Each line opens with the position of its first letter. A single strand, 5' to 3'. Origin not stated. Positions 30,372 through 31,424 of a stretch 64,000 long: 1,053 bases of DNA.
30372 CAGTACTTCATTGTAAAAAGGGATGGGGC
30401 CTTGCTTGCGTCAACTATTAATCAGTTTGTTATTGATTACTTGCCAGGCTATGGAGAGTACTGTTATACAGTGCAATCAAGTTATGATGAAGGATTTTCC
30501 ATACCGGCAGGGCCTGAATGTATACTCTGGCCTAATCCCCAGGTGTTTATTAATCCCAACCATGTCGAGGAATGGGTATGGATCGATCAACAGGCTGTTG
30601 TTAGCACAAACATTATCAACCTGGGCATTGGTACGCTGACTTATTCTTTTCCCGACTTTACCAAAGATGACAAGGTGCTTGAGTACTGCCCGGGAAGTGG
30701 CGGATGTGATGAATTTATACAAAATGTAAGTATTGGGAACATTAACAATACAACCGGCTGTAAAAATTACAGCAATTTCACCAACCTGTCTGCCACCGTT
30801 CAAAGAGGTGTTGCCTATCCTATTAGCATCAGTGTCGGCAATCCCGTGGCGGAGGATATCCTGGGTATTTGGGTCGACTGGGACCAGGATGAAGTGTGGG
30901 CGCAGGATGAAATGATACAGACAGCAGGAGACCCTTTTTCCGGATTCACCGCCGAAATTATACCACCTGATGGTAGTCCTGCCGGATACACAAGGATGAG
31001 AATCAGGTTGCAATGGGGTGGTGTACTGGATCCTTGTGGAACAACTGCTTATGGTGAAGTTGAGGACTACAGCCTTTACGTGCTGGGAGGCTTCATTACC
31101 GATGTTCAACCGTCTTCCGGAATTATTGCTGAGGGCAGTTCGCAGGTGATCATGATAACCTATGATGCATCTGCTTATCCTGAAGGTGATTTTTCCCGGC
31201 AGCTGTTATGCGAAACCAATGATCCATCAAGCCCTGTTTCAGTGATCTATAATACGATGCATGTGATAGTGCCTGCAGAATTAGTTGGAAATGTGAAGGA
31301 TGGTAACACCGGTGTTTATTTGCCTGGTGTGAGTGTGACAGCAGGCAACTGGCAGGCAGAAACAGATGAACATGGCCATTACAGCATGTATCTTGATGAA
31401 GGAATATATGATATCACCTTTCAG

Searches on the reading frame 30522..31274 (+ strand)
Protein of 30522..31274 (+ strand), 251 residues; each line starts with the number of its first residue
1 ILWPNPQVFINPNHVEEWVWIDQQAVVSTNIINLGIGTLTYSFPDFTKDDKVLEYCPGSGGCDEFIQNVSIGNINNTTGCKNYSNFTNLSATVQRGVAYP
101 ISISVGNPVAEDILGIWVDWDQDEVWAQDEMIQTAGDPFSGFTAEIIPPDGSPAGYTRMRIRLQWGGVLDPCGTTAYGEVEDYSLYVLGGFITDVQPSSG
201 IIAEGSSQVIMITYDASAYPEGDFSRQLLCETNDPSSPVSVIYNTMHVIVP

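Call 26: search_protein_families(library=ncbifam, proteins=[window:30522-31274:+], max_evalue=0.1)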
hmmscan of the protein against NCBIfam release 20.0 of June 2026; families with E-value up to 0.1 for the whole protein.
window:30522-31274:+ (251 aa): 1 family
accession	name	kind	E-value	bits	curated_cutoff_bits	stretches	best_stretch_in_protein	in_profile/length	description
NF047971.1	ThermolysLepto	equivalog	3.4e-05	22.2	1350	1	63-185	635-769/776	M4 family metalopeptidase thermolysin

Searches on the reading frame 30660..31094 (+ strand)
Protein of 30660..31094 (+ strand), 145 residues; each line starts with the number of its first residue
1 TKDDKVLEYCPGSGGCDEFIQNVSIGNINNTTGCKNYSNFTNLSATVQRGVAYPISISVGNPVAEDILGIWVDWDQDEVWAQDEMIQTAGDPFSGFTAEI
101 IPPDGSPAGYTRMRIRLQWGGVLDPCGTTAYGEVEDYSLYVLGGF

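Call 8: search_protein_families(library=pfam, proteins=[window:30660-31094:+], max_evalue=10)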
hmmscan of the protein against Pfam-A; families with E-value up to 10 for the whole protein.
seq(145 aa): 2 families
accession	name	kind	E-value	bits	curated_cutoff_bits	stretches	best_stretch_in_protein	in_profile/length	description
PF20009.4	GEVED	-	4.5e-18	66.3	24.4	1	68-139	2-77/78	GEVED domain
PF22372.1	BA_2335-like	-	0.24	11.9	27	1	14-40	19-45/59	BA_2335-like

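Call 63: search_solved_structures(query=window:30660-31094:+, max_evalue=1, show_alignments=1)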
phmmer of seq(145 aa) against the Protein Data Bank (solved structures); distinct sequences matched with E-value up to 1: 1.
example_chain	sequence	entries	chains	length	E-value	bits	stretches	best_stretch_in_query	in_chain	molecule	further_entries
8aab_A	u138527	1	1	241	0.27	14.4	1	92-131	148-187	mRubyFT S148F mutant of blue-to-red fluorescent timer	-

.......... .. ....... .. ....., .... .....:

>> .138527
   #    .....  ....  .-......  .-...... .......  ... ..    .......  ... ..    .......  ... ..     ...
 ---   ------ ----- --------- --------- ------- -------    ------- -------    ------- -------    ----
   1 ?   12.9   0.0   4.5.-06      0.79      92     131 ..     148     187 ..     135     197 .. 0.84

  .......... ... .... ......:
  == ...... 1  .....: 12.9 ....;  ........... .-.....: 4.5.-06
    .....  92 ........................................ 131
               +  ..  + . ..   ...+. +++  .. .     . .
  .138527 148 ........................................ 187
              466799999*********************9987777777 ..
